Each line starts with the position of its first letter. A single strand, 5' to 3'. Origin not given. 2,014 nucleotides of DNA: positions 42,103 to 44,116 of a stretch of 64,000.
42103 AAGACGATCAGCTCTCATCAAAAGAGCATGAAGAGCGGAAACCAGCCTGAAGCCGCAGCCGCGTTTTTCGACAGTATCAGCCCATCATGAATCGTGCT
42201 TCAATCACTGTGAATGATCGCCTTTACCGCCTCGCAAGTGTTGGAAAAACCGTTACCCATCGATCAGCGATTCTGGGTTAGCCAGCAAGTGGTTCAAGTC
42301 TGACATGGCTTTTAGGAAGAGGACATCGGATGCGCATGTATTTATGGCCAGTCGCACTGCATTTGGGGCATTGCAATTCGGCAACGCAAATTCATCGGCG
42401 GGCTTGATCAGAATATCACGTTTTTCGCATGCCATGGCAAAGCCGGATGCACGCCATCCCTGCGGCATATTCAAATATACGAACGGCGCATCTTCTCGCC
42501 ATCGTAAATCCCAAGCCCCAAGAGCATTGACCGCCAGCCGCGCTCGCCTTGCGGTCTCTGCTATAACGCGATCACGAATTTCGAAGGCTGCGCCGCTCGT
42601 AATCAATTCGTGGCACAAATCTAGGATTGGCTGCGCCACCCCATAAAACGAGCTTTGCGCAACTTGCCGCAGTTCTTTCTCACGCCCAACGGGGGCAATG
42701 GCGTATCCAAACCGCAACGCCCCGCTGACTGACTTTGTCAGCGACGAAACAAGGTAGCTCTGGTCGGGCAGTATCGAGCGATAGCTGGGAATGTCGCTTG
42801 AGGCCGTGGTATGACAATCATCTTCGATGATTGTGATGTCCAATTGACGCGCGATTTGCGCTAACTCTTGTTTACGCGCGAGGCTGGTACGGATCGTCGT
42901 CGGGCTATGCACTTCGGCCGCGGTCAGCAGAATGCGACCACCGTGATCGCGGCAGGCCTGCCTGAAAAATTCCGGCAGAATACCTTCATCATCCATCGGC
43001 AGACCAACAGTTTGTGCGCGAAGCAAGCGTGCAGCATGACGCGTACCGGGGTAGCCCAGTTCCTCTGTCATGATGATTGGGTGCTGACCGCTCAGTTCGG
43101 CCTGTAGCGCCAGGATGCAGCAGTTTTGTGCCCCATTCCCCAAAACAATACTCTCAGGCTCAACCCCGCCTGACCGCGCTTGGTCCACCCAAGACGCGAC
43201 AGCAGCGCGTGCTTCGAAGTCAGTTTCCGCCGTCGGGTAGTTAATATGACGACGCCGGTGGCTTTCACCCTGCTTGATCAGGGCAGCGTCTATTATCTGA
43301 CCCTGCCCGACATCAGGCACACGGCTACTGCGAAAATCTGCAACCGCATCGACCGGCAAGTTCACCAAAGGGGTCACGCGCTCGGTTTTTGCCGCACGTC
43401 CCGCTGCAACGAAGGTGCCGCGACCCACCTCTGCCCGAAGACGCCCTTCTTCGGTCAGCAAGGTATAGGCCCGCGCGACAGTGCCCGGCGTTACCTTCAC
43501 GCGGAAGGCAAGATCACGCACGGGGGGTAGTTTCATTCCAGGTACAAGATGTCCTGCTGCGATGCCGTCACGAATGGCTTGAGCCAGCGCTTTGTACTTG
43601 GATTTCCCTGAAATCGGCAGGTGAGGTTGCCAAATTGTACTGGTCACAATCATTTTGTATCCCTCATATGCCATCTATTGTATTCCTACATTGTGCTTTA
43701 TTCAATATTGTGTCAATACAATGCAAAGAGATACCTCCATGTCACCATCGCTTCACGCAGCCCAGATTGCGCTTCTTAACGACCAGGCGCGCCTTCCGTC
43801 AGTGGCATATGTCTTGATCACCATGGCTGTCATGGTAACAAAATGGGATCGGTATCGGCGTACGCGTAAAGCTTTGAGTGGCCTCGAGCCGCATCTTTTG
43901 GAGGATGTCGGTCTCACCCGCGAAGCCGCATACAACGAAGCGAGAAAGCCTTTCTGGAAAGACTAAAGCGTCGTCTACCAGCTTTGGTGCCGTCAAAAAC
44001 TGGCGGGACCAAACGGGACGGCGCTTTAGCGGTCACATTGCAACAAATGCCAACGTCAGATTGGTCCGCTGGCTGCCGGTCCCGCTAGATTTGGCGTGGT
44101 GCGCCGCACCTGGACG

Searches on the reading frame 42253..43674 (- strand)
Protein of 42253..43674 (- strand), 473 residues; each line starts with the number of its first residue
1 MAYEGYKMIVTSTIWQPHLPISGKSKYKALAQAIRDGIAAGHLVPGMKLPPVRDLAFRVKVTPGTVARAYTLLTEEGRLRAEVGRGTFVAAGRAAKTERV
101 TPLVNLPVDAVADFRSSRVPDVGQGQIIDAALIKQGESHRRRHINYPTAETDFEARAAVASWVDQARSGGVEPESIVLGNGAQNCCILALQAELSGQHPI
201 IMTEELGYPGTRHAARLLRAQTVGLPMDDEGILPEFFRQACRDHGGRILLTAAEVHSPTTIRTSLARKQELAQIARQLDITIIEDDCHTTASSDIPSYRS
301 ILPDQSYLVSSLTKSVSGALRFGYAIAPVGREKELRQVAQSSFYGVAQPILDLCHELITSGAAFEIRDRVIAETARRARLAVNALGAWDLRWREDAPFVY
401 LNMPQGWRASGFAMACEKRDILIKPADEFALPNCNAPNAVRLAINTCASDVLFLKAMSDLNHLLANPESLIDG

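Call 100: search_protein_families(library=pfam, proteins=[window:42253-43674:-], max_evalue=0.0001)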
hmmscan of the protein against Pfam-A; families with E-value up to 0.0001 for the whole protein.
window:42253-43674:- (473 aa): 2 families
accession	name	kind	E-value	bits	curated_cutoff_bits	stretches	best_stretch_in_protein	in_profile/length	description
PF00392.27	GntR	-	1.5e-14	53.8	27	1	27-89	2-64/64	Bacterial regulatory proteins, gntR family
PF00155.27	Aminotran_1_2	-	6.8e-08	32.5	19.7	1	138-362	30-266/361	Aminotransferase class I and II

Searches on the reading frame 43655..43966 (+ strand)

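Call 100: search_protein_families(library=pfam, proteins=[window:43655-43966:+], max_evalue=0.0001)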
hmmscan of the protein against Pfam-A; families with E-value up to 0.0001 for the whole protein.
window:43655-43966:+ (103 aa): 1 family
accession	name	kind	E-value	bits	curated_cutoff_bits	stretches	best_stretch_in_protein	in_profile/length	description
PF06568.16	DUF1127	-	1.2e-10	41.4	23.3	1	62-92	6-36/37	Domain of unknown function (DUF1127)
